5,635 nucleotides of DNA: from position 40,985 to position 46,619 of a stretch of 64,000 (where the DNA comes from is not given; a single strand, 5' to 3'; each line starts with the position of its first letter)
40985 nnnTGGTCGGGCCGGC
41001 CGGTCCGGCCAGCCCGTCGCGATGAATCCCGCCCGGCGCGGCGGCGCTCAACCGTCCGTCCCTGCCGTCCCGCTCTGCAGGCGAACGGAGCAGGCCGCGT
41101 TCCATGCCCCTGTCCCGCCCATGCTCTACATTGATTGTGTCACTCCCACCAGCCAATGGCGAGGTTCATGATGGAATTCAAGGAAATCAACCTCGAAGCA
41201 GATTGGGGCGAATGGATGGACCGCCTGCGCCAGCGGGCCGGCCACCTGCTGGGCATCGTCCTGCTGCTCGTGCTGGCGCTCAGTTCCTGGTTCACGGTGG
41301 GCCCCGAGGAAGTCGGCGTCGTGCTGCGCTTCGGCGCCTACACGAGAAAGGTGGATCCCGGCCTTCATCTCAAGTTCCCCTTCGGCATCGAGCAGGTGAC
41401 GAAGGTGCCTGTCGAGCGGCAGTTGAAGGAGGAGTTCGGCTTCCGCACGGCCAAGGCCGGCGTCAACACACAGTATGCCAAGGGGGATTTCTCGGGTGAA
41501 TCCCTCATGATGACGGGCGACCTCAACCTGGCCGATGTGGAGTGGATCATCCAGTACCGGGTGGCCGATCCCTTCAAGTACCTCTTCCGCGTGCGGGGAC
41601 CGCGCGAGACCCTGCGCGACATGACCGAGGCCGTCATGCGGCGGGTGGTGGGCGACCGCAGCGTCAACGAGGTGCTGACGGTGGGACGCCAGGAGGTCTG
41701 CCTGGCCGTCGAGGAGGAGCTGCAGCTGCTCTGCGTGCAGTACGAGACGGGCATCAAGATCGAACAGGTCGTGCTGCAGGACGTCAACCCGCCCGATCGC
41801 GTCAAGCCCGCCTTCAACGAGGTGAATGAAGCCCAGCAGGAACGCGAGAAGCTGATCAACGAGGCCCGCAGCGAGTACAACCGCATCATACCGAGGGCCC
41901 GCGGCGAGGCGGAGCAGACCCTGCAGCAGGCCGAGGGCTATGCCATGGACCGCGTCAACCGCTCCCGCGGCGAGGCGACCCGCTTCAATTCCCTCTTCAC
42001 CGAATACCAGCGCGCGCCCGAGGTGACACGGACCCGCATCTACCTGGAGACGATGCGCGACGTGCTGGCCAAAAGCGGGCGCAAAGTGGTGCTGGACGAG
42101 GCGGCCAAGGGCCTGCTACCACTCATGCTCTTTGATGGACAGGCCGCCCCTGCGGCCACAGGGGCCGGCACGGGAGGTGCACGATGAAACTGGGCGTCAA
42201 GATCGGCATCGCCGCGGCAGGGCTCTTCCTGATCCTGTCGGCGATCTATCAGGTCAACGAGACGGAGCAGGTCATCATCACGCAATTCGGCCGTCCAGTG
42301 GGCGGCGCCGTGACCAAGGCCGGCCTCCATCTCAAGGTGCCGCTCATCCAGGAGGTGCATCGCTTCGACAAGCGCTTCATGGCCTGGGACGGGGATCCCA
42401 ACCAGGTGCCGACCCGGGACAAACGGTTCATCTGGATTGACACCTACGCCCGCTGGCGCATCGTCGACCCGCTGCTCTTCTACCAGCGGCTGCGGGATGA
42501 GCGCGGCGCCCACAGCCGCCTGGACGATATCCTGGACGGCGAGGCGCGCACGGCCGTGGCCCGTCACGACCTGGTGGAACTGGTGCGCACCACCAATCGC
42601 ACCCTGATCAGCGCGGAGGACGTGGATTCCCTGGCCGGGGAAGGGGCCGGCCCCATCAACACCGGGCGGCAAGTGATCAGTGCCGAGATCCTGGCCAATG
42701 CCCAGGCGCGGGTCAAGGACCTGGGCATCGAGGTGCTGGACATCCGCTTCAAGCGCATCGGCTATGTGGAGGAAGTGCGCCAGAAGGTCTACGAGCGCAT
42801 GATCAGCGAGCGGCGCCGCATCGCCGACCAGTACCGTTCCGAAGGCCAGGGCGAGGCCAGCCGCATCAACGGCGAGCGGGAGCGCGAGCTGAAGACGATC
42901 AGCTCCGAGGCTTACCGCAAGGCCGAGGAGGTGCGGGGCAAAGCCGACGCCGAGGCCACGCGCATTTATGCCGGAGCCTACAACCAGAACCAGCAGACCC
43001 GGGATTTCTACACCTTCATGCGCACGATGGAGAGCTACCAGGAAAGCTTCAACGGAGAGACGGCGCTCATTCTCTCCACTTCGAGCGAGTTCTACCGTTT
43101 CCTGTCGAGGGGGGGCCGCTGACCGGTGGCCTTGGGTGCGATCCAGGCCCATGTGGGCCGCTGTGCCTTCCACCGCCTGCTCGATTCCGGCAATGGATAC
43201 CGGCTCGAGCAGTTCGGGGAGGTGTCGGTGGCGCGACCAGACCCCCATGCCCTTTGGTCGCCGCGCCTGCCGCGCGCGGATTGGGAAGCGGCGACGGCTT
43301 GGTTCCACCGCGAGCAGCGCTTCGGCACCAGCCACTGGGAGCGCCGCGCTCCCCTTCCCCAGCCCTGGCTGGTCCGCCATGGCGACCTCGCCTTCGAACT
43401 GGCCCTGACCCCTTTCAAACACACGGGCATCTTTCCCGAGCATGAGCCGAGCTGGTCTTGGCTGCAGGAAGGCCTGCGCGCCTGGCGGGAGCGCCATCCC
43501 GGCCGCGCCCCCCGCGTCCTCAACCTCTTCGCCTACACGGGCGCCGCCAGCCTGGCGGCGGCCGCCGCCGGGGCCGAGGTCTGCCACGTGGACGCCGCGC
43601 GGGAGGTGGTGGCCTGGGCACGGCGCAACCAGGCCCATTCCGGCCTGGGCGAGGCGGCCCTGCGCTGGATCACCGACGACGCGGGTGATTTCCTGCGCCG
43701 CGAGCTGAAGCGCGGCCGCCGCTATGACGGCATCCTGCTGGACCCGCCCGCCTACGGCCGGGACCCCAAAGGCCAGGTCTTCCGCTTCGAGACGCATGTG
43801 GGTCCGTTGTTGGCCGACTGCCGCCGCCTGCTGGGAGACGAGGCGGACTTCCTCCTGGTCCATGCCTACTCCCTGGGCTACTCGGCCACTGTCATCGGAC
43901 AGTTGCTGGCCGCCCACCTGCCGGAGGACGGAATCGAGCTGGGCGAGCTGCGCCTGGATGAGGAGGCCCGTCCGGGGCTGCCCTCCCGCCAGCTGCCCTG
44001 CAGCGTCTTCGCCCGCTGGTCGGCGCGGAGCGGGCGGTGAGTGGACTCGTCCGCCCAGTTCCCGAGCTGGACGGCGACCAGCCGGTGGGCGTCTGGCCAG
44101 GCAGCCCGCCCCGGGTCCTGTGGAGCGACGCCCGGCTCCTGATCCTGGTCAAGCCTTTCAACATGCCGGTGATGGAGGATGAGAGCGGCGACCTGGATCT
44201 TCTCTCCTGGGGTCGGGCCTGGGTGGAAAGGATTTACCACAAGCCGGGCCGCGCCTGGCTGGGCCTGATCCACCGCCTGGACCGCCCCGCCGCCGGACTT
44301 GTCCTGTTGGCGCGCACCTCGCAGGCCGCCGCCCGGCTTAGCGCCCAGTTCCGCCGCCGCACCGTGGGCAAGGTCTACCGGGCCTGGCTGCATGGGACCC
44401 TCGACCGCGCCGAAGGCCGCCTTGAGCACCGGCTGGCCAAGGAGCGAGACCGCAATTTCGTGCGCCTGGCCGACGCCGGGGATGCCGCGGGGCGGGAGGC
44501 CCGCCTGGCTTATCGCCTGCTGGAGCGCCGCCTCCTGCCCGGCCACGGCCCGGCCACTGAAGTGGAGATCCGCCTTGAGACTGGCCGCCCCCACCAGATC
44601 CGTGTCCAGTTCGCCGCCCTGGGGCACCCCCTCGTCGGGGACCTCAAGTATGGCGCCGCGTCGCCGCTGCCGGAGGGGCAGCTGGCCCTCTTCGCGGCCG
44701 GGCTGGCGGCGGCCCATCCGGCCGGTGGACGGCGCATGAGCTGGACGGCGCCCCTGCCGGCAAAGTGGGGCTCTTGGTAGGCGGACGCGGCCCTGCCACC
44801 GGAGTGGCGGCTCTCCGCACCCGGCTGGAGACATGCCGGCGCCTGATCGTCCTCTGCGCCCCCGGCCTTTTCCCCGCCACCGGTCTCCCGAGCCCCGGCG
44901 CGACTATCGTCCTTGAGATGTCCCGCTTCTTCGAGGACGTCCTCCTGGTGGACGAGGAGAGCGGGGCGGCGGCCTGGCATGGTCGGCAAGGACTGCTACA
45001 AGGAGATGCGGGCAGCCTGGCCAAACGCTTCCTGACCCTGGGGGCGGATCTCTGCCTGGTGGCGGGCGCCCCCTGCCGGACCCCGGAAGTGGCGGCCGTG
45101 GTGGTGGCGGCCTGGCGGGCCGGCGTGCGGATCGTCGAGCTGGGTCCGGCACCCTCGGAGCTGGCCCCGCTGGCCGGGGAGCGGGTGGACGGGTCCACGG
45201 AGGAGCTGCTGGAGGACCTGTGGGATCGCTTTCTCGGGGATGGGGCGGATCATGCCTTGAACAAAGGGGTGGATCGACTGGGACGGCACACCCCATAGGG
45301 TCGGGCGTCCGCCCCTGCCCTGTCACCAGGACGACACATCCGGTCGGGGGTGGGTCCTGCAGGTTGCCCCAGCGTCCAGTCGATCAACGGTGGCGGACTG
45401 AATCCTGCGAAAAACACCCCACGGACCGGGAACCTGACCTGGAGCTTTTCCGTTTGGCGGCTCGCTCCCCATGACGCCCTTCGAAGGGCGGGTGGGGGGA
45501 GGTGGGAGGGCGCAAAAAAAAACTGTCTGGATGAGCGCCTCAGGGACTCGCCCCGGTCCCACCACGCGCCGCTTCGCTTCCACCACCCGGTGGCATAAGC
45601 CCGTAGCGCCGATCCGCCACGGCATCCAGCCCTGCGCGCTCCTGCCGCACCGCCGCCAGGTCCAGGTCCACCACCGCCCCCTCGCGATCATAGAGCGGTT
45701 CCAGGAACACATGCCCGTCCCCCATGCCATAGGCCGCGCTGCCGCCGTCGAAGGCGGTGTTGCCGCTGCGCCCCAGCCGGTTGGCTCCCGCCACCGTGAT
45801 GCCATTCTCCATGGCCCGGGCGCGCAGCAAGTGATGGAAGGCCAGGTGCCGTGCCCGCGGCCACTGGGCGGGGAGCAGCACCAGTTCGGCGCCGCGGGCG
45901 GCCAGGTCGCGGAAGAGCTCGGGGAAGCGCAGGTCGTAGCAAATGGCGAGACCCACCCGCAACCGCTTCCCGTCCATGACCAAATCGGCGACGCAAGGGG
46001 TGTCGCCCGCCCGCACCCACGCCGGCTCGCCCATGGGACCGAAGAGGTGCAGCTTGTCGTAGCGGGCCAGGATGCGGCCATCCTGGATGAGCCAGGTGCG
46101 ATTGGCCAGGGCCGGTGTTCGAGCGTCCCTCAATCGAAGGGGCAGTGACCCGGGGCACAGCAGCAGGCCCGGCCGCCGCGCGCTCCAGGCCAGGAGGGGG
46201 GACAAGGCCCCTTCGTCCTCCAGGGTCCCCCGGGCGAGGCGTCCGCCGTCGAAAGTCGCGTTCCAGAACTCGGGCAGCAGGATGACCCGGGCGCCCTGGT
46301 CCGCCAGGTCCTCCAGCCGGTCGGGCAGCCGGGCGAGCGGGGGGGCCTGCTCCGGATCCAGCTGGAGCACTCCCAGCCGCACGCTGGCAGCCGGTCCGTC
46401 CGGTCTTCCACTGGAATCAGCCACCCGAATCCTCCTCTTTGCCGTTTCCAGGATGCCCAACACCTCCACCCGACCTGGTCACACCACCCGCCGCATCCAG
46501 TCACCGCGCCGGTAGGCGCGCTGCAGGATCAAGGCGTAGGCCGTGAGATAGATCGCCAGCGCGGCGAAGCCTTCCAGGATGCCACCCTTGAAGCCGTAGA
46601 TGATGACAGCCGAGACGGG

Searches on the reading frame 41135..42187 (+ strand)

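Call 76: search_protein_families(library=pfam, proteins=[window:41135-42187:+], max_evalue=0.00001)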
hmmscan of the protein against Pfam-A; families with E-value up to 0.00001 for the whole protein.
window:41135-42187:+ (350 aa): 1 family
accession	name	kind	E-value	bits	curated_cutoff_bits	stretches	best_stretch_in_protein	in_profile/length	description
PF01145.31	Band_7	-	6.6e-27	95.1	23.6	1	54-247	2-175/176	SPFH domain / Band 7 family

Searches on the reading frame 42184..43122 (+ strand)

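Call 76: search_protein_families(library=pfam, proteins=[window:42184-43122:+], max_evalue=0.00001)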
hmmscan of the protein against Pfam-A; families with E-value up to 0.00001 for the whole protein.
window:42184-43122:+ (312 aa): 1 family
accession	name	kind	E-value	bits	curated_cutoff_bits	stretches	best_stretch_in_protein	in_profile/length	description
PF01145.31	Band_7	-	2.2e-29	103.2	23.6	1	23-222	2-175/176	SPFH domain / Band 7 family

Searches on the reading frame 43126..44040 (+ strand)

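Call 76: search_protein_families(library=pfam, proteins=[window:43126-44040:+], max_evalue=0.00001)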
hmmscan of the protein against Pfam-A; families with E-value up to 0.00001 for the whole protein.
window:43126-44040:+ (304 aa): 2 families
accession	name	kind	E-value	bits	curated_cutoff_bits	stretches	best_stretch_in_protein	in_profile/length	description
PF10672.15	Methyltrans_SAM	-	3.5e-09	36.8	27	1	79-211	84-207/286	S-adenosylmethionine-dependent methyltransferase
PF03602.21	Cons_hypoth95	-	7.3e-07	29.5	24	1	124-208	39-122/182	Conserved hypothetical protein 95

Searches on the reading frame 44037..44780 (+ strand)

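Call 76: search_protein_families(library=pfam, proteins=[window:44037-44780:+], max_evalue=0.00001)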
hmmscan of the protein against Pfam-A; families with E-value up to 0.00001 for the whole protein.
window:44037-44780:+ (247 aa): 1 family
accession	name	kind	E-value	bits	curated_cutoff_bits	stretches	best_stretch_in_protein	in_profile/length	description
PF00849.27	PseudoU_synth_2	-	2.4e-27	96.5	26.8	1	34-194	2-152/152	RNA pseudouridylate synthase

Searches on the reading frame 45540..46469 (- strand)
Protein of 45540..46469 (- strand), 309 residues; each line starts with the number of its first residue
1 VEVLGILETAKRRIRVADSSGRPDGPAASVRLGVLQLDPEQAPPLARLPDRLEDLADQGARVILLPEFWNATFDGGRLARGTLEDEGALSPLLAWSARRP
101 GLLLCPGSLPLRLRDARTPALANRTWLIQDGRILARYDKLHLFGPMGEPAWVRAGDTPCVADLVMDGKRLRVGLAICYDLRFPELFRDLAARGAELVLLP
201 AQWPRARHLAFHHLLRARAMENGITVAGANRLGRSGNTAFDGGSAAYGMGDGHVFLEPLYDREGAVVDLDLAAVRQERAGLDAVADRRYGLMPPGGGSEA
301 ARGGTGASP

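Call 76: search_protein_families(library=pfam, proteins=[window:45540-46469:-], max_evalue=0.00001)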
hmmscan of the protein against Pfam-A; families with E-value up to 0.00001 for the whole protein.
window:45540-46469:- (309 aa): 1 family
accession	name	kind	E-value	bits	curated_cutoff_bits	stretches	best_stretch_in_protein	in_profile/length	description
PF00795.27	CN_hydrolase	-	2.1e-24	86.7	23.2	1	35-276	5-253/256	Carbon-nitrogen hydrolase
